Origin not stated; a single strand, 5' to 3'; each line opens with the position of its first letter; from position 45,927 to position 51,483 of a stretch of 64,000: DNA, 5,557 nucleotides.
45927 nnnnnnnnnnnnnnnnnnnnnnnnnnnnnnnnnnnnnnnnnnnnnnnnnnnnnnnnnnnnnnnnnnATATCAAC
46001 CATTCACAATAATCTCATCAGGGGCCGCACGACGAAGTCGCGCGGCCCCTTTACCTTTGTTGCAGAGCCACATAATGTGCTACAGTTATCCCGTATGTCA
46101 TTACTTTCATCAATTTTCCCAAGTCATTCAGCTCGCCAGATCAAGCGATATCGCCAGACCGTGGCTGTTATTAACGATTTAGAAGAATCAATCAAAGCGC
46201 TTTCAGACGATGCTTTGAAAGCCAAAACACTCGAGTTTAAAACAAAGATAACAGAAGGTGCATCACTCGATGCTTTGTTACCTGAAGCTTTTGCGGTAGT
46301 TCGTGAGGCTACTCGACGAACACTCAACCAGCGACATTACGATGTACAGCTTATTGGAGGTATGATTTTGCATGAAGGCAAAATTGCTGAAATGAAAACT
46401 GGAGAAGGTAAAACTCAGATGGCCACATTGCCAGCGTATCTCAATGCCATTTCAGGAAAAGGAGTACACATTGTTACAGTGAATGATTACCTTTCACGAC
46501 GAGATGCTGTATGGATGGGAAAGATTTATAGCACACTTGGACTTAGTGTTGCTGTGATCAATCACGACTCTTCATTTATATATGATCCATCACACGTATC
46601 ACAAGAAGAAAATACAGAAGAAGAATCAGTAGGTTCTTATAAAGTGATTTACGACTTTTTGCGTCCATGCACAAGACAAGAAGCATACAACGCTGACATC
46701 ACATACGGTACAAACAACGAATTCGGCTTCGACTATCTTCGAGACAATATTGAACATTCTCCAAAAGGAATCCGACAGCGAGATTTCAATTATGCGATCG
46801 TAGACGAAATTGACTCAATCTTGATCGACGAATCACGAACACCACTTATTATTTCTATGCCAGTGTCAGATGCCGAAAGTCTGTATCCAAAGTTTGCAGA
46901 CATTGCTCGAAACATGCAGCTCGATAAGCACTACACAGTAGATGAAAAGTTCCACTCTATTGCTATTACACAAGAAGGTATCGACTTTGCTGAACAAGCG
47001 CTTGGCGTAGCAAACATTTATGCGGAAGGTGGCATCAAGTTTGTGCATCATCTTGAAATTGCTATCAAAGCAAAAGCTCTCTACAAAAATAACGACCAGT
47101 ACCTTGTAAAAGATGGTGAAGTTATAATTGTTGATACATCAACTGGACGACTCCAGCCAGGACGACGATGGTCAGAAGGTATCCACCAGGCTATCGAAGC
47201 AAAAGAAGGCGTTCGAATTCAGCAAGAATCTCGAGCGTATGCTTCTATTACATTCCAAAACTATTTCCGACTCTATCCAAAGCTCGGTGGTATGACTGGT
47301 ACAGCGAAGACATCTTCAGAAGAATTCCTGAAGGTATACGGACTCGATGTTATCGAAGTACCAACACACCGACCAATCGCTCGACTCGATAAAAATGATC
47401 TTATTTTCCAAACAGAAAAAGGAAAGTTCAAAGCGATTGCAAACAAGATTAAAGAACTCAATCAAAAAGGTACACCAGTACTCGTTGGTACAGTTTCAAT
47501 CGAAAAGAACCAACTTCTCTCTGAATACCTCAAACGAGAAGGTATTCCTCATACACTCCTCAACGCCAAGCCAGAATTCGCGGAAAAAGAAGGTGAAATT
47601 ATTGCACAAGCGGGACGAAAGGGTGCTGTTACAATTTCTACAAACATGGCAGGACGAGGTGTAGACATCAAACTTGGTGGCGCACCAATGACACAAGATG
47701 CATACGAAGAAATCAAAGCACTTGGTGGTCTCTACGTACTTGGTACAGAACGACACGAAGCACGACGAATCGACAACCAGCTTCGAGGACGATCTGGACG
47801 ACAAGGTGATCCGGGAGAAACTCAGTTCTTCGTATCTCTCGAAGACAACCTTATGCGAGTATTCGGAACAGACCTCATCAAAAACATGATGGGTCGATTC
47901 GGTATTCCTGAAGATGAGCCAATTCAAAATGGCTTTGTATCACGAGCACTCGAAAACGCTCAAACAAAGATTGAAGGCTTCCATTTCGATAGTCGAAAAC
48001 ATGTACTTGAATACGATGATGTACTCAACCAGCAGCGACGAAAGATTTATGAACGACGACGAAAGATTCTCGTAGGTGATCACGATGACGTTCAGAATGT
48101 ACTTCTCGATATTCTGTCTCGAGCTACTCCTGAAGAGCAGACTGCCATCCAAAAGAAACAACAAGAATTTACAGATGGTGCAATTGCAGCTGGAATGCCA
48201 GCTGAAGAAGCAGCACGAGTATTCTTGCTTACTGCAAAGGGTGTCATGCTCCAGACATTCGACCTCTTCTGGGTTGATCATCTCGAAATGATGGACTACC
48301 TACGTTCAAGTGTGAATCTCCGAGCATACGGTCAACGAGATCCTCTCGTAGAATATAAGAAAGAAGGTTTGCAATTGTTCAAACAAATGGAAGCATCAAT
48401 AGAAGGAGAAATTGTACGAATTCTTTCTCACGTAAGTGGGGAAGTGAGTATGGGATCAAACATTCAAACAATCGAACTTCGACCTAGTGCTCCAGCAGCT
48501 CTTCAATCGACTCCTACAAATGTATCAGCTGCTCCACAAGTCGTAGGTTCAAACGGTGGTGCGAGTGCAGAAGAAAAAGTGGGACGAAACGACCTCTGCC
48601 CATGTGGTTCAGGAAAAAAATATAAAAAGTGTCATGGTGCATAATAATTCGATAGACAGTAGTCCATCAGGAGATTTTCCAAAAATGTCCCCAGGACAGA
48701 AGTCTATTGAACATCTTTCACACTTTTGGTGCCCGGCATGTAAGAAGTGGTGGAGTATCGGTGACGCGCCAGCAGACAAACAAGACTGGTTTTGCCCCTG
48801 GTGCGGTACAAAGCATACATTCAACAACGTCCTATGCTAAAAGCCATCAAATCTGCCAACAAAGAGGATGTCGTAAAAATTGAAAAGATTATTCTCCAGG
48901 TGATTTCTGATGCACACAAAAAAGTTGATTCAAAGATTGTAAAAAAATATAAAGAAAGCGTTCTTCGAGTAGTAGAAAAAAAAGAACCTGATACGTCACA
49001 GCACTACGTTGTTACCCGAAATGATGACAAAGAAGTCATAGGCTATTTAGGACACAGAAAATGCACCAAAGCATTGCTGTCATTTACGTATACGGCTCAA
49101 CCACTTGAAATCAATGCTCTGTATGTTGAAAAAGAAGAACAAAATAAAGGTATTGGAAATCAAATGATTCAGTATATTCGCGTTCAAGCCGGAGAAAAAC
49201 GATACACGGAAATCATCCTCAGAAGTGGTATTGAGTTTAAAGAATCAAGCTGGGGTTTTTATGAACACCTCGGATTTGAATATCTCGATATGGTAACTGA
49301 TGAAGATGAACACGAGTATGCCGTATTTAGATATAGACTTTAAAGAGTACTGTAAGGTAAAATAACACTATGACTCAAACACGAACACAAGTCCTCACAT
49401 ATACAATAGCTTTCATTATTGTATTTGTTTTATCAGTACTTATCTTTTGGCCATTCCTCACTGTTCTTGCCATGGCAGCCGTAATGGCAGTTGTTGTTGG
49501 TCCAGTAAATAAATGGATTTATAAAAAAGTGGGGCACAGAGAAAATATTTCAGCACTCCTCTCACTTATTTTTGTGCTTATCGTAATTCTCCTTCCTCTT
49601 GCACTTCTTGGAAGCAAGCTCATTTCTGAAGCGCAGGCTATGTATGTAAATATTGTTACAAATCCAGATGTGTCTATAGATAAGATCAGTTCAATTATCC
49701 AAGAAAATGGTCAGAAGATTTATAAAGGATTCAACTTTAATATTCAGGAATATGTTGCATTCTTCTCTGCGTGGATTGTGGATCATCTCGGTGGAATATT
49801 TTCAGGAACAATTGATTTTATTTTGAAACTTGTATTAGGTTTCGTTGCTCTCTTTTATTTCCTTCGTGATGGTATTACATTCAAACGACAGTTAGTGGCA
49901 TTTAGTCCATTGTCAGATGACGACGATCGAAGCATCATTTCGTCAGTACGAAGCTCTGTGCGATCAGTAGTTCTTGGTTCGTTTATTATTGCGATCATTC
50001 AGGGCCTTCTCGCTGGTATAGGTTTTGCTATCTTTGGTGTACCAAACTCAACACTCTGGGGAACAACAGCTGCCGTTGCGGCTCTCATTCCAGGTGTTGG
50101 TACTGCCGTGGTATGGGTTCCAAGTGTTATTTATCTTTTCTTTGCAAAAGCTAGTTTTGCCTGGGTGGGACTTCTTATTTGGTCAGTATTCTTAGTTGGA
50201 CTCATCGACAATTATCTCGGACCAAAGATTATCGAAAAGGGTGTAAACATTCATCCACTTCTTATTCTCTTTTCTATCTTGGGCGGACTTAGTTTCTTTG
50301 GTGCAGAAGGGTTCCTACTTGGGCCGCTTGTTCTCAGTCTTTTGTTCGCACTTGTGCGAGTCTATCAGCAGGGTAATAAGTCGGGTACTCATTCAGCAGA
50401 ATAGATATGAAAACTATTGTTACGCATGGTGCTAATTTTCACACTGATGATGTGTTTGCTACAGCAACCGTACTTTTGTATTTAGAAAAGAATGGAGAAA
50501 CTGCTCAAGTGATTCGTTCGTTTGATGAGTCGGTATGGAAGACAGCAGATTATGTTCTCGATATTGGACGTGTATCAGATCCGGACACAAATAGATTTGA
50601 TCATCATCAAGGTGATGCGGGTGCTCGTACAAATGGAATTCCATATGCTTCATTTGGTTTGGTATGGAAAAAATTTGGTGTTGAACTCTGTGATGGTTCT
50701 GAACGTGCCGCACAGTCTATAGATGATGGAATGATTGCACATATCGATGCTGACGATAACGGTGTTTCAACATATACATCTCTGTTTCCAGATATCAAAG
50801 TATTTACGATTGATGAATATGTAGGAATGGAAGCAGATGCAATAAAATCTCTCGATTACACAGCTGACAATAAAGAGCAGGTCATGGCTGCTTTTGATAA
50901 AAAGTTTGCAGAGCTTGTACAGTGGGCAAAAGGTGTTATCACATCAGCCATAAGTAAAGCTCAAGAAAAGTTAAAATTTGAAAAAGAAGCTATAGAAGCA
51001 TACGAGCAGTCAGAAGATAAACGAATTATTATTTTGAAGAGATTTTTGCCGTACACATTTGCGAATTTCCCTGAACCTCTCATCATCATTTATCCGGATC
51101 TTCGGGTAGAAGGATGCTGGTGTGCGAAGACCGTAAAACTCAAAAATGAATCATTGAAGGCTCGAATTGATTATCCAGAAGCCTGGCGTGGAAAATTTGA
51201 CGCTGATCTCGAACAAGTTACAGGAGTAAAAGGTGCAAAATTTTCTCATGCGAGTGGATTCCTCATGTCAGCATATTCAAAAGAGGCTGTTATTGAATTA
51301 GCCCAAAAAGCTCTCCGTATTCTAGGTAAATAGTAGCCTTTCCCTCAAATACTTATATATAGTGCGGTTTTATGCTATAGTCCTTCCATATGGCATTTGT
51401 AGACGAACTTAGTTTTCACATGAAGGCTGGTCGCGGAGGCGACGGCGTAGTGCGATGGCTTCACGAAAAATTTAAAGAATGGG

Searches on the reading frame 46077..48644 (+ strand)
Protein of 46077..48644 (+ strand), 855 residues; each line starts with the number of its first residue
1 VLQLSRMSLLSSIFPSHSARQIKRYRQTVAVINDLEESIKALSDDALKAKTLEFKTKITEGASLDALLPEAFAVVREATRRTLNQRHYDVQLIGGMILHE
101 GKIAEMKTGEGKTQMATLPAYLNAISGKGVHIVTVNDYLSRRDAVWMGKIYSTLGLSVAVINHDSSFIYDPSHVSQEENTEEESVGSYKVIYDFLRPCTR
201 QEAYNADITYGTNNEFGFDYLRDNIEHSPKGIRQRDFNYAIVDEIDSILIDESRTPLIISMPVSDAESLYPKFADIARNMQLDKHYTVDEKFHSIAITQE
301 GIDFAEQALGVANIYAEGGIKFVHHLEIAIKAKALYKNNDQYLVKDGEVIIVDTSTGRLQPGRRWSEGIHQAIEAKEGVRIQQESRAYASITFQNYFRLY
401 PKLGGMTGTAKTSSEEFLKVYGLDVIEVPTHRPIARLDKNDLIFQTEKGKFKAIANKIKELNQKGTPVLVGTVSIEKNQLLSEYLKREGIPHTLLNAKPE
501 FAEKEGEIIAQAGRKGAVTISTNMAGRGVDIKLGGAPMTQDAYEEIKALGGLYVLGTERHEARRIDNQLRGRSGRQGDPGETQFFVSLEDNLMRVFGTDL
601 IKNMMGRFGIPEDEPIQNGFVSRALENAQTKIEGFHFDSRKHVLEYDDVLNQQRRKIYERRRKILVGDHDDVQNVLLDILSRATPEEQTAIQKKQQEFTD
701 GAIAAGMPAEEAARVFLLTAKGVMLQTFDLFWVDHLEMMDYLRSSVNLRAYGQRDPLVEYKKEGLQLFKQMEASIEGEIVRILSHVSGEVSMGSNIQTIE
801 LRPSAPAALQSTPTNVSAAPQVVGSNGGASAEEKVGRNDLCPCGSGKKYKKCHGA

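Call 12: search_protein_families(library=pfam, proteins=[window:46077-48644:+], max_evalue=0.001)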
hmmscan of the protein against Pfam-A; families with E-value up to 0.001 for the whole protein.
window:46077-48644:+ (855 aa): 5 families
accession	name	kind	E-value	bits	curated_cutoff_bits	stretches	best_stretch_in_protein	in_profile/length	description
PF07517.20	SecA_DEAD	-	1.7e-120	402.1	24.6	1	11-417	2-289/290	SecA DEAD-like domain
PF21090.3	P-loop_SecA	-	1.6e-76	256.9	27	2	433-538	1-104/205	SecA P-loop domain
PF07516.18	SecA_SW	-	8.1e-47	160.3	26.7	2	692-786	120-199/200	SecA Wing and Scaffold domain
PF01043.26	SecA_PP_bind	-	3.9e-35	121.2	23.5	1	267-374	3-110/110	SecA preprotein cross-linking domain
PF02810.21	SEC-C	-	1e-10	41.7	20.4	1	837-854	1-18/19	SEC-C motif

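Call 80: find_homologous_proteins(query=window:46095-48644:+, max_evalue=1e-100)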
Query window:46095-48644:+ (849 aa): 8000 proteins with E <= 1e-100 among 8000 candidates; the best 120 are listed.
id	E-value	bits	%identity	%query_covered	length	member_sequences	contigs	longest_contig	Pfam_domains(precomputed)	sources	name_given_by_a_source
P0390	0.0e+0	1713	100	90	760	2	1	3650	PF07517.21,PF07516.19,PF21090.4,PF02810.22,PF01043.27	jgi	jgi:preprotein translocase subunit SecA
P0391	0.0e+0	1597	83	100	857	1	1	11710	PF07517.21,PF07516.19,PF21090.4,PF02810.22,PF01043.27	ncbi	-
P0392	0.0e+0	1402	74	100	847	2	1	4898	PF07517.21,PF07516.19,PF21090.4,PF02810.22,PF01043.27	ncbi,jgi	jgi:preprotein translocase subunit SecA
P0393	0.0e+0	1400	73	100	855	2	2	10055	PF07517.21,PF07516.19,PF21090.4,PF02810.22,PF01043.27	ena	-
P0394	0.0e+0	1392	73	100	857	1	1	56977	PF07517.21,PF07516.19,PF21090.4,PF02810.22,PF01043.27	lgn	-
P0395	0.0e+0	1389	74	100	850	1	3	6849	PF07517.21,PF07516.19,PF21090.4,PF02810.22,PF01043.27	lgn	-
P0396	0.0e+0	1386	72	100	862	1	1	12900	PF07517.21,PF07516.19,PF21090.4,PF02810.22,PF01043.27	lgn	-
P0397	0.0e+0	1384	73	100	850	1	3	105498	PF07517.21,PF07516.19,PF21090.4,PF02810.22,PF01043.27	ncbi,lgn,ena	-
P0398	0.0e+0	1379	72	100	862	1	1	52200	PF07517.21,PF07516.19,PF21090.4,PF02810.22,PF01043.27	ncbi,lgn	ncbi:MAG: preprotein translocase subunit SecA [Patescibacteria group bacterium]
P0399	0.0e+0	1354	70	100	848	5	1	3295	PF07517.21,PF07516.19,PF21090.4,PF02810.22,PF01043.27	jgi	jgi:preprotein translocase subunit SecA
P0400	0.0e+0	1347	70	100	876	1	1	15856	PF07517.21,PF07516.19,PF21090.4,PF02810.22,PF01043.27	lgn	-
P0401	0.0e+0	1342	70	100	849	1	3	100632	PF07517.21,PF07516.19,PF21090.4,PF02810.22,PF01043.27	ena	-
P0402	0.0e+0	1334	69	100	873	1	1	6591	PF07517.21,PF07516.19,PF21090.4,PF02810.22,PF01043.27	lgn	-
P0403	0.0e+0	1321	67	100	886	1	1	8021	PF07517.21,PF07516.19,PF21090.4,PF02810.22,PF01043.27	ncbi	-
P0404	0.0e+0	1317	68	100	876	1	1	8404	PF07517.21,PF07516.19,PF21090.4,PF02810.22,PF01043.27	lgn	-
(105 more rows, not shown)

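Call 81: find_encoding_contigs(protein=P0391, flank=8000, max_places=2)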
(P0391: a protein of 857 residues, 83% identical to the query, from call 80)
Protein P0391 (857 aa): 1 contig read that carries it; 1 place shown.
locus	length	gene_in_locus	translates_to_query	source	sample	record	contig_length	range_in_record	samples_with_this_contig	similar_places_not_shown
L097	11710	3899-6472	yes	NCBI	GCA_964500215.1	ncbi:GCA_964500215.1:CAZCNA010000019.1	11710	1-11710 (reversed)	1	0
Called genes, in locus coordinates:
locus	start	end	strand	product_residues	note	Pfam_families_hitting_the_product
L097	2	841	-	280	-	?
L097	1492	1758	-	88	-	-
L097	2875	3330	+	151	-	PF00515:TPR_1 (faint), PF07719:TPR_2 (faint), PF13181:TPR_8 (faint), PF13428:TPR_14 (faint), PF14559:TPR_19 (faint)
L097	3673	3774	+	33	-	-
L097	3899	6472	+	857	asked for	PF07517:SecA_DEAD, PF01043:SecA_PP_bind, PF21090:P-loop_SecA, PF07516:SecA_SW, PF02810:SEC-C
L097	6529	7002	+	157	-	PF00583:Acetyltransf_1, PF13673:Acetyltransf_10, PF13508:Acetyltransf_7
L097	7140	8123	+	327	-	PF01594:AI-2E_transport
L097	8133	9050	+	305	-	PF03690:MYG1_exonuc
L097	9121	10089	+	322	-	PF01018:GTP1_OBG, PF01926:MMR_HSR1, PF02421:FeoB_N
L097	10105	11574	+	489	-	PF02934:GatB_N, PF02637:GatB_Yqey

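Call 82: find_encoding_contigs(protein=P0390, flank=4000, max_places=2)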
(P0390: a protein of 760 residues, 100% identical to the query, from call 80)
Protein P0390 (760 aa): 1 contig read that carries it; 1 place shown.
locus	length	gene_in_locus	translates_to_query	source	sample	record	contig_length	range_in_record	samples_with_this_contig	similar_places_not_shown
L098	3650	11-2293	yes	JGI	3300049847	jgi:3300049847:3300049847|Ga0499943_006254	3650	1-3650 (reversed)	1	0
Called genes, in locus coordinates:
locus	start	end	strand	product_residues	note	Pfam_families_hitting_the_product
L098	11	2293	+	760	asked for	PF07517:SecA_DEAD, PF01043:SecA_PP_bind, PF21090:P-loop_SecA, PF07516:SecA_SW, PF02810:SEC-C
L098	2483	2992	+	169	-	PF13420:Acetyltransf_4 (weak), PF00583:Acetyltransf_1, PF13673:Acetyltransf_10 (weak), PF13508:Acetyltransf_7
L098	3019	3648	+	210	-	?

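Call 83: find_encoding_contigs(protein=P0394, flank=8000, max_places=2)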
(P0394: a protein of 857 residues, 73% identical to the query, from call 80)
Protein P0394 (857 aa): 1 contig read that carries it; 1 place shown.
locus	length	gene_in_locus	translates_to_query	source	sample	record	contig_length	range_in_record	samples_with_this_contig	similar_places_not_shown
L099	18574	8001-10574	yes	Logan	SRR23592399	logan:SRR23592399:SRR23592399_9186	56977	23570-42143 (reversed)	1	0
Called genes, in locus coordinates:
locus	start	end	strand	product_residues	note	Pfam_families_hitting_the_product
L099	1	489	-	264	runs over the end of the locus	PF01370:Epimerase, PF16363:GDP_Man_Dehyd (faint)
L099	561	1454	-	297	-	-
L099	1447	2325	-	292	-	-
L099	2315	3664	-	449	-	PF01943:Polysacc_synt, PF13440:Polysacc_synt_3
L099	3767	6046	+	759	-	PF04932:Wzy_C, PF13371:TPR_9 (faint), PF12895:ANAPC3 (faint), PF13424:TPR_12 (faint), PF13432:TPR_16 (faint), PF23914:TPR_CcmH_CycH, PF07719:TPR_2 (faint), PF13181:TPR_8 (faint), +4 more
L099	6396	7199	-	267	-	-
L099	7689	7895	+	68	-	-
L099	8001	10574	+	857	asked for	PF07517:SecA_DEAD, PF01043:SecA_PP_bind, PF21090:P-loop_SecA, PF07516:SecA_SW, PF02810:SEC-C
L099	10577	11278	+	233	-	-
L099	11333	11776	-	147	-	-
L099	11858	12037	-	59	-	-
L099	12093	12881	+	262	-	PF18914:DUF5666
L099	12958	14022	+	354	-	PF01594:AI-2E_transport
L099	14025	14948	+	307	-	PF03690:MYG1_exonuc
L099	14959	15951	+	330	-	PF01018:GTP1_OBG, PF01926:MMR_HSR1, PF02421:FeoB_N (weak)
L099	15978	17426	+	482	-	PF02934:GatB_N, PF02637:GatB_Yqey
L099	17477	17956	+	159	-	-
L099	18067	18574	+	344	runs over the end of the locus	PF00044:Gp_dh_N, PF02800:Gp_dh_C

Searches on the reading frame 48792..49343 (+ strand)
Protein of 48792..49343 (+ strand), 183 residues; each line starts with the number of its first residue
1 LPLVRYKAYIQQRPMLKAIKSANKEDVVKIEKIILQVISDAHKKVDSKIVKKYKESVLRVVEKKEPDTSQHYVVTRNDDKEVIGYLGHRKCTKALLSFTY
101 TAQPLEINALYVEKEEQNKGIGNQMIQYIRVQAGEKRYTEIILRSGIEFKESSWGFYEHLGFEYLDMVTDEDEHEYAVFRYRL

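Call 12: search_protein_families(library=pfam, proteins=[window:48792-49343:+], max_evalue=0.001)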
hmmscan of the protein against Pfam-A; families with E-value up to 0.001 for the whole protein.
window:48792-49343:+ (183 aa): 4 families
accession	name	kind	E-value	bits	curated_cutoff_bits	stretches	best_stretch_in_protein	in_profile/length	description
PF13508.13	Acetyltransf_7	-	1.3e-10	42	27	1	70-163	4-83/84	Acetyltransferase (GNAT) domain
PF00583.31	Acetyltransf_1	-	2.3e-10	41.2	20.7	1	65-162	28-116/116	Acetyltransferase (GNAT) family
PF13673.13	Acetyltransf_10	-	1.1e-07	32.4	23.6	1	67-172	27-117/128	Acetyltransferase (GNAT) domain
PF13420.13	Acetyltransf_4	-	2.1e-05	25.1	24.3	1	19-166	1-138/155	Acetyltransferase (GNAT) domain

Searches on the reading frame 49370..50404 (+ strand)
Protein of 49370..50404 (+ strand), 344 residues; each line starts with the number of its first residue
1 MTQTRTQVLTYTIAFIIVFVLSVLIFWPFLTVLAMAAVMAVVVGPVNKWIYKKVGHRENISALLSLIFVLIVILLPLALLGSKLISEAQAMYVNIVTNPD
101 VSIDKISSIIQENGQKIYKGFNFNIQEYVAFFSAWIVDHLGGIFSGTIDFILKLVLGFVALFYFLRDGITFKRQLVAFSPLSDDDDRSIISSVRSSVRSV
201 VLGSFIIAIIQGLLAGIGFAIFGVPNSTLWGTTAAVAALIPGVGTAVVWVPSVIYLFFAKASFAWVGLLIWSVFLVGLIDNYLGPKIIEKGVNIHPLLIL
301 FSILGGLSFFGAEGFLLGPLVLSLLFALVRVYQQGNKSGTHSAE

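Call 13: search_protein_families(library=pfam, proteins=[window:49370-50404:+], max_evalue=0.001)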
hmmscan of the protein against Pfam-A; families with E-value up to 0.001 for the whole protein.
window:49370-50404:+ (344 aa): 1 family
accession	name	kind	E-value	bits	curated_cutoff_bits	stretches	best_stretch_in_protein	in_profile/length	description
PF01594.21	AI-2E_transport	-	1.3e-53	182.7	34.3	1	13-332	4-326/327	AI-2E family transporter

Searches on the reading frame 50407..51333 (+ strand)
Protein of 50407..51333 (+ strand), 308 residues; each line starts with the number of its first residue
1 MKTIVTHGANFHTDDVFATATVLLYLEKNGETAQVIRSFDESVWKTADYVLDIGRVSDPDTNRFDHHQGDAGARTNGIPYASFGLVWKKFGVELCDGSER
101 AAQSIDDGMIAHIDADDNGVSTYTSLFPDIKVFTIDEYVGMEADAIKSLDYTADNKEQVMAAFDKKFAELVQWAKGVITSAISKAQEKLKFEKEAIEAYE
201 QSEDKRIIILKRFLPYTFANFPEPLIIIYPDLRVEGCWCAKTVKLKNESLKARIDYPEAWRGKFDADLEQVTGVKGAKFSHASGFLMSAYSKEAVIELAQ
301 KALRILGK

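Call 13: search_protein_families(library=pfam, proteins=[window:50407-51333:+], max_evalue=0.001)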
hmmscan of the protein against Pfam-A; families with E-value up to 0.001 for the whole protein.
window:50407-51333:+ (308 aa): 1 family
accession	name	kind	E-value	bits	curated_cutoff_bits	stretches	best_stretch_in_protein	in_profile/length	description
PF03690.18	MYG1_exonuc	-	3.5e-52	178.4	22.1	1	3-303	1-318/318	Uncharacterised protein family (UPF0160)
